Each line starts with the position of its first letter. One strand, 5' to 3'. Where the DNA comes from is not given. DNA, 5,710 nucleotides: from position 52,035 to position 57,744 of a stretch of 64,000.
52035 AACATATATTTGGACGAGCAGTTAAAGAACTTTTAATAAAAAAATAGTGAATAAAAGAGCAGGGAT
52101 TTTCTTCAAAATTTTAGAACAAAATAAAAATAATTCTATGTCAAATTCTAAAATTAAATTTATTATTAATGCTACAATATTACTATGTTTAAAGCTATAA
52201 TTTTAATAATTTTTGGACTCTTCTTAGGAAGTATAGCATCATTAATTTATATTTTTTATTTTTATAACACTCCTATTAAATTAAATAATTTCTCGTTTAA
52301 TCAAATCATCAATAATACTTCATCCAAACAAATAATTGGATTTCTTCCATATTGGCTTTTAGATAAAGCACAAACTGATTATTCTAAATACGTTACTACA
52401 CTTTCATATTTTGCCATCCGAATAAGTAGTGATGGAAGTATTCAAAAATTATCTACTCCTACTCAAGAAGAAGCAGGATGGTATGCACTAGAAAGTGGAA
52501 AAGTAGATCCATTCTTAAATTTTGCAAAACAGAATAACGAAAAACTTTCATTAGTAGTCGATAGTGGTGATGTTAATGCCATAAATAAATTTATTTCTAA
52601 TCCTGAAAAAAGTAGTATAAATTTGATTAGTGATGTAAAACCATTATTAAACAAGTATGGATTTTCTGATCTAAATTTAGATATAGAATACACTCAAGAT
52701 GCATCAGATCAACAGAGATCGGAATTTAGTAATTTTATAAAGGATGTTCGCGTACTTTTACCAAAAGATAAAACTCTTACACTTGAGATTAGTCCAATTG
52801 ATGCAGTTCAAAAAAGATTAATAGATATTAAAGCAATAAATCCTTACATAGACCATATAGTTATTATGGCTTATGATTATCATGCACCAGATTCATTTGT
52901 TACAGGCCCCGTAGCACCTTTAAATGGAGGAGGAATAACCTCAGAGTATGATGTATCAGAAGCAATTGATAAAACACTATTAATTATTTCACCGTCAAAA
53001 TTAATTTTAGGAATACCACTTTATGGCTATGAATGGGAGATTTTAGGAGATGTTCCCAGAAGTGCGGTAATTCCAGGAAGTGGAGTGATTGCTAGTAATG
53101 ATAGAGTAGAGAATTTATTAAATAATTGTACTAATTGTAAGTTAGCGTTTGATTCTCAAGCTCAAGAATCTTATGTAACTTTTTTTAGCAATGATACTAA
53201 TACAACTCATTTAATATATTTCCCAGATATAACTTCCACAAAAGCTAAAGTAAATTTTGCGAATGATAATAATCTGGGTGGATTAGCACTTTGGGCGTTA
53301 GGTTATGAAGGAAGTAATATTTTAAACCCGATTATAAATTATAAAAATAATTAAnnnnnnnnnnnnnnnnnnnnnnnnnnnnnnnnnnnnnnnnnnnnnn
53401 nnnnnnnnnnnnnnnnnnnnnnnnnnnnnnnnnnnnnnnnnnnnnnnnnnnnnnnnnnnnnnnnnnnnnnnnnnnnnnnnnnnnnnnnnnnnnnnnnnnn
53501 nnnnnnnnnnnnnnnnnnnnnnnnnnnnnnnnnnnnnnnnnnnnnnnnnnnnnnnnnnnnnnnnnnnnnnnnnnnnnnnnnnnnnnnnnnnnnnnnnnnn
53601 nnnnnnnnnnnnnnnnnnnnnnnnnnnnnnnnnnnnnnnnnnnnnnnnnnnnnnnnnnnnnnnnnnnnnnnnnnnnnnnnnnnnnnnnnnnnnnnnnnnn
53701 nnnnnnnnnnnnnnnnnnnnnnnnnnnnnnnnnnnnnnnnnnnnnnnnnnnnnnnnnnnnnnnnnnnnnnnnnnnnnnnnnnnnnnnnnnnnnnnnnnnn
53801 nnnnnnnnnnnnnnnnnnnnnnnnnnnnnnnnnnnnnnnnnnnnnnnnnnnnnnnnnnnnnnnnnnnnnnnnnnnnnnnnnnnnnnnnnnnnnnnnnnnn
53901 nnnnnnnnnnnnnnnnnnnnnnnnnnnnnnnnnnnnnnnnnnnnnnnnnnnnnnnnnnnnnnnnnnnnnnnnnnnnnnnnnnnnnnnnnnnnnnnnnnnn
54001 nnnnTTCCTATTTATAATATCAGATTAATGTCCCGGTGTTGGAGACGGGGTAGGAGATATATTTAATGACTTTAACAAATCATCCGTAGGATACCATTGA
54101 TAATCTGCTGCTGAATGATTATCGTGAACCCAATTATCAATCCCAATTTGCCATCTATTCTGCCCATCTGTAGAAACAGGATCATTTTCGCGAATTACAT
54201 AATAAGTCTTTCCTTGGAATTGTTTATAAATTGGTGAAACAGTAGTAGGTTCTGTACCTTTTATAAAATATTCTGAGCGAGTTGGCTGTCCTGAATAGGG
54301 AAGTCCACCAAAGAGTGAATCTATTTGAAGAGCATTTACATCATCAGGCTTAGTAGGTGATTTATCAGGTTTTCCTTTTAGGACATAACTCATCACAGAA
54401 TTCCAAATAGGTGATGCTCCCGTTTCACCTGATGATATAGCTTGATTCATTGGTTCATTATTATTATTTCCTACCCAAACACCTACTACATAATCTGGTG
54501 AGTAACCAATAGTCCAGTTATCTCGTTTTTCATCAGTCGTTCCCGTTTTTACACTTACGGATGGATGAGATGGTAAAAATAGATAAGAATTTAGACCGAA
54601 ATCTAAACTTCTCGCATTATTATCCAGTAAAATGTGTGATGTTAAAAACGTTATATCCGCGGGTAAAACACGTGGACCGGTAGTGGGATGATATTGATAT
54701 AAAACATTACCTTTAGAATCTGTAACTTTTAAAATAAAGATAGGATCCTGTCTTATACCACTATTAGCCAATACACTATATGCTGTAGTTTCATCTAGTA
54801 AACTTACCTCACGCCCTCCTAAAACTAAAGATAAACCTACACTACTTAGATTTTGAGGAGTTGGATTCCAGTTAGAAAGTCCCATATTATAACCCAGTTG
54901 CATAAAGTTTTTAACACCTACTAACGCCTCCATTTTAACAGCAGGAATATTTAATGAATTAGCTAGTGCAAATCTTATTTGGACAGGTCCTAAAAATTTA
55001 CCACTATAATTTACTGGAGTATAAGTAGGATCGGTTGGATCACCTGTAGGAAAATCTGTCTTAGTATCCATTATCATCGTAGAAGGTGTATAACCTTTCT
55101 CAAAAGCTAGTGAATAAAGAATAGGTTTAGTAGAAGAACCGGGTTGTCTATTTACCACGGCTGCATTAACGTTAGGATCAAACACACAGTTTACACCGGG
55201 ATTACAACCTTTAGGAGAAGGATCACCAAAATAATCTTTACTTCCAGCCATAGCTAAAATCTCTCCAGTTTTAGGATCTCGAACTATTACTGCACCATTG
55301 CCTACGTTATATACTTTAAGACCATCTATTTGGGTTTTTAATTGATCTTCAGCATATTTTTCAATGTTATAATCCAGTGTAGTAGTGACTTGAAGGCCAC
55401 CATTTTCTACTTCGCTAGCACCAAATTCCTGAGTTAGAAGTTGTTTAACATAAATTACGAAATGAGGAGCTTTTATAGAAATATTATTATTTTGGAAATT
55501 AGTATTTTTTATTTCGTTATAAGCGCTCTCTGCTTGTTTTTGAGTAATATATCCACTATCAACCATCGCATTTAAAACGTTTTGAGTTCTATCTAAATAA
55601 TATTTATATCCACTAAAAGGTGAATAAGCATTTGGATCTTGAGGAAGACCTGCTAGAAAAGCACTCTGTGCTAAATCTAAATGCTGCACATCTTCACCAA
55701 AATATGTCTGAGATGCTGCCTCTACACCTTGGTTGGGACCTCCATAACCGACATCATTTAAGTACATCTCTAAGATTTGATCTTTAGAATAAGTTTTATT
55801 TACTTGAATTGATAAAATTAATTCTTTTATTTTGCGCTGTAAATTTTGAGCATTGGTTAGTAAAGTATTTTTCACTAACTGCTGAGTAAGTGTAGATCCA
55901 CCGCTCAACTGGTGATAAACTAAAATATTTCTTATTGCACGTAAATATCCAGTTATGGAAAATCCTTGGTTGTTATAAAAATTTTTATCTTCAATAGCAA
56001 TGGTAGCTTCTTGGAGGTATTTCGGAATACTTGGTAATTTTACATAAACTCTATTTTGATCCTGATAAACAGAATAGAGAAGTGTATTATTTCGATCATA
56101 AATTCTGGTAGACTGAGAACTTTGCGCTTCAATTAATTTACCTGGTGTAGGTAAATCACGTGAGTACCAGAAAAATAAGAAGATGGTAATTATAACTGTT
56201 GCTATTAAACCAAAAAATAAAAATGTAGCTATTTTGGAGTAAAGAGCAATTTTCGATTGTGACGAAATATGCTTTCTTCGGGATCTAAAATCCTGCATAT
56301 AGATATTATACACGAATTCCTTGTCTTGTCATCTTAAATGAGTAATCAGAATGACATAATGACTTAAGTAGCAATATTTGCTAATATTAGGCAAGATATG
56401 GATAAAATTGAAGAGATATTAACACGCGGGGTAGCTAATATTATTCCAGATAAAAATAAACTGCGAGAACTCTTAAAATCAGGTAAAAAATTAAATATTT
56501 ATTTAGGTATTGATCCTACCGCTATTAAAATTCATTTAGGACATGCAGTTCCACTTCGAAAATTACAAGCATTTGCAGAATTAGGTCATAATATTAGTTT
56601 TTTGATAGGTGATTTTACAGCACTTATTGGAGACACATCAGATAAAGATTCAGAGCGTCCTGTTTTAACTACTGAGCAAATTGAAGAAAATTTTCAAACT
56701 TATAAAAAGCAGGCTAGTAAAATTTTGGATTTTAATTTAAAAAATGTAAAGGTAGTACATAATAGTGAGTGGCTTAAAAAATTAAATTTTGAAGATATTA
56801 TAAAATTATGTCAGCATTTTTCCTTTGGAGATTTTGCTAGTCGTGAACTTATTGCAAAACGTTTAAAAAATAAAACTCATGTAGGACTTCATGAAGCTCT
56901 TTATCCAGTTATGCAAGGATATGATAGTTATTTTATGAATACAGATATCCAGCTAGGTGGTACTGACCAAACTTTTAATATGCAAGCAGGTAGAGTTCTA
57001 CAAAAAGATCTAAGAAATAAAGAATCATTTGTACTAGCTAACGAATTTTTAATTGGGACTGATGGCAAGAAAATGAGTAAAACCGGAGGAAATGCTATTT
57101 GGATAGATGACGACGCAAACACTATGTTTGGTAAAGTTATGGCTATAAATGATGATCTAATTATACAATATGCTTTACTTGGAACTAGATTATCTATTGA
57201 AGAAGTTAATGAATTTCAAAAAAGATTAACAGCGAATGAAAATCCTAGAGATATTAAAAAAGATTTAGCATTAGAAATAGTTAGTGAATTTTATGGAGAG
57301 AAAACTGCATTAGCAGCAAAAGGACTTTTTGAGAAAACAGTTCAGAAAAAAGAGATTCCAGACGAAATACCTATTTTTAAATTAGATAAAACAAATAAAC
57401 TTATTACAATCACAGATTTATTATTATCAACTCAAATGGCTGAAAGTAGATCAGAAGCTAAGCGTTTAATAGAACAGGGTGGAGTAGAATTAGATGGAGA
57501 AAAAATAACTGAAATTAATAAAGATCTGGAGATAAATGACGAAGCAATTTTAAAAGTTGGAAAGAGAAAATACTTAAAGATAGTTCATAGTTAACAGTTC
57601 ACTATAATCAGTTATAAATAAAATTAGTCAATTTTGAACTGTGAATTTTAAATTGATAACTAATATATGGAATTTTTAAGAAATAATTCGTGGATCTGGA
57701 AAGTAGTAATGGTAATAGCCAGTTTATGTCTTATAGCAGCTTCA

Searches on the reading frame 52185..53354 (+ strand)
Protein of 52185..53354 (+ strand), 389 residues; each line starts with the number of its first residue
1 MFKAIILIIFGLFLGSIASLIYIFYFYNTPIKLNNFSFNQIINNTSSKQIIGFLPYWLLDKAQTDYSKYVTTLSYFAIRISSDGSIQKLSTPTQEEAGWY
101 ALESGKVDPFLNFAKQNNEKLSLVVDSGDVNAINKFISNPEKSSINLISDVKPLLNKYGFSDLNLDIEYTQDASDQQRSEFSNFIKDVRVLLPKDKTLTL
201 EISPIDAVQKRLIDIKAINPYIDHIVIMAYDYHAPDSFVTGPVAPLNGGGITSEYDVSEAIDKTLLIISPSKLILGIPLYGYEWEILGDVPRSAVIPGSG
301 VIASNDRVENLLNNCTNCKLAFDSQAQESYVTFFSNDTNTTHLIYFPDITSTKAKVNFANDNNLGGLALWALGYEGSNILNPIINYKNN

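Call 73: search_protein_families(library=pfam, proteins=[window:52185-53354:+], max_evalue=0.0001)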
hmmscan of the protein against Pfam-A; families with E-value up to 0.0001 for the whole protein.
window:52185-53354:+ (389 aa): 1 family
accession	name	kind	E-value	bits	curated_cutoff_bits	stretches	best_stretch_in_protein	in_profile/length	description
PF00704.34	Glyco_hydro_18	-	1.3e-36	127.3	29.6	1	67-374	20-316/317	Glycosyl hydrolases family 18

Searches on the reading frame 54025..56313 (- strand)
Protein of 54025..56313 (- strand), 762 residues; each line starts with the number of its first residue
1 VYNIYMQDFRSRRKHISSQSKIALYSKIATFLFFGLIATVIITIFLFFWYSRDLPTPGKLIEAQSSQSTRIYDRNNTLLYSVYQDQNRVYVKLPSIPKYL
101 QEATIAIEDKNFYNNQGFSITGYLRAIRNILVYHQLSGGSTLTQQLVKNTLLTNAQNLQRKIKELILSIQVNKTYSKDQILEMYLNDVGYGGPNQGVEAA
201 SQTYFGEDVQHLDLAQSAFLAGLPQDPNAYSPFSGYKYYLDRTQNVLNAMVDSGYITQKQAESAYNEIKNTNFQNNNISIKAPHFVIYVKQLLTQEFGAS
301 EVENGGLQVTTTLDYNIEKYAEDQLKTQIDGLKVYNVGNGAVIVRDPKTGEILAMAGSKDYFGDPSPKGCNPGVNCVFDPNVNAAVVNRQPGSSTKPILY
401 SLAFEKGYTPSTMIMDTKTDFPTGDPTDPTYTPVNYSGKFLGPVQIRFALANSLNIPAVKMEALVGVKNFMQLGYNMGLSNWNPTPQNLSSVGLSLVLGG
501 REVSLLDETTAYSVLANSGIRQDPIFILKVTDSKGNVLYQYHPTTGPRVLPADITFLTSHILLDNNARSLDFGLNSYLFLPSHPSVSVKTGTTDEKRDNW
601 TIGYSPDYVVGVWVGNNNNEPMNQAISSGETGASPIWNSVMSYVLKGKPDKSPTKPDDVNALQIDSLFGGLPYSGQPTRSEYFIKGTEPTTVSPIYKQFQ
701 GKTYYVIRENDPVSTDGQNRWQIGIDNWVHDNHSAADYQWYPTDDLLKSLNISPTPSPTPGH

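Call 73: search_protein_families(library=pfam, proteins=[window:54025-56313:-], max_evalue=0.0001)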
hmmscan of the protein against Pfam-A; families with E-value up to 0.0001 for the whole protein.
window:54025-56313:- (762 aa): 2 families
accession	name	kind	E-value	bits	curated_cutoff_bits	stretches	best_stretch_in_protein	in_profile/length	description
PF00912.28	Transgly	-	2.5e-56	190.3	27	1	78-250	4-177/178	Transglycosylase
PF00905.27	Transpeptidase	-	2e-18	67.1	22.1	1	340-622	1-283/299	Penicillin binding protein transpeptidase domain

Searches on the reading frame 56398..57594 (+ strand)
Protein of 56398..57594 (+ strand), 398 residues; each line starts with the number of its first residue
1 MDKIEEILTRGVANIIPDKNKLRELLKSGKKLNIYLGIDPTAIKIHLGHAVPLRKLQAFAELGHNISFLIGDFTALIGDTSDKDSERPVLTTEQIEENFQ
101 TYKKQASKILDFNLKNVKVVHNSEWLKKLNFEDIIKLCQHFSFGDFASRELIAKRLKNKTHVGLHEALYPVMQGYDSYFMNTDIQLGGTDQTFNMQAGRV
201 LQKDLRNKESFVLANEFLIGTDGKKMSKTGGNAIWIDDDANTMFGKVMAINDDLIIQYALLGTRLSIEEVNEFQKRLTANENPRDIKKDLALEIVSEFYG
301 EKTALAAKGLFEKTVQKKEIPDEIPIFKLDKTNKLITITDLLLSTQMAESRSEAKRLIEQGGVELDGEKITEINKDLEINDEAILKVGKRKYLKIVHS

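Call 73: search_protein_families(library=pfam, proteins=[window:56398-57594:+], max_evalue=0.0001)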
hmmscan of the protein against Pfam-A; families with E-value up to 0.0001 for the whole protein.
window:56398-57594:+ (398 aa): 3 families
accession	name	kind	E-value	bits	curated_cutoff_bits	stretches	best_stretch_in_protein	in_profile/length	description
PF00579.31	tRNA-synt_1b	-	4.8e-66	223.5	21.1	1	29-314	3-290/292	tRNA synthetases class I (W and Y)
PF22421.1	SYY_C-terminal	-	2.7e-09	37.2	27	1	321-393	6-81/83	Tyrosine--tRNA ligase SYY-like C-terminal domain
PF01479.30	S4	-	4.8e-08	33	22.8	1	345-382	10-47/48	S4 domain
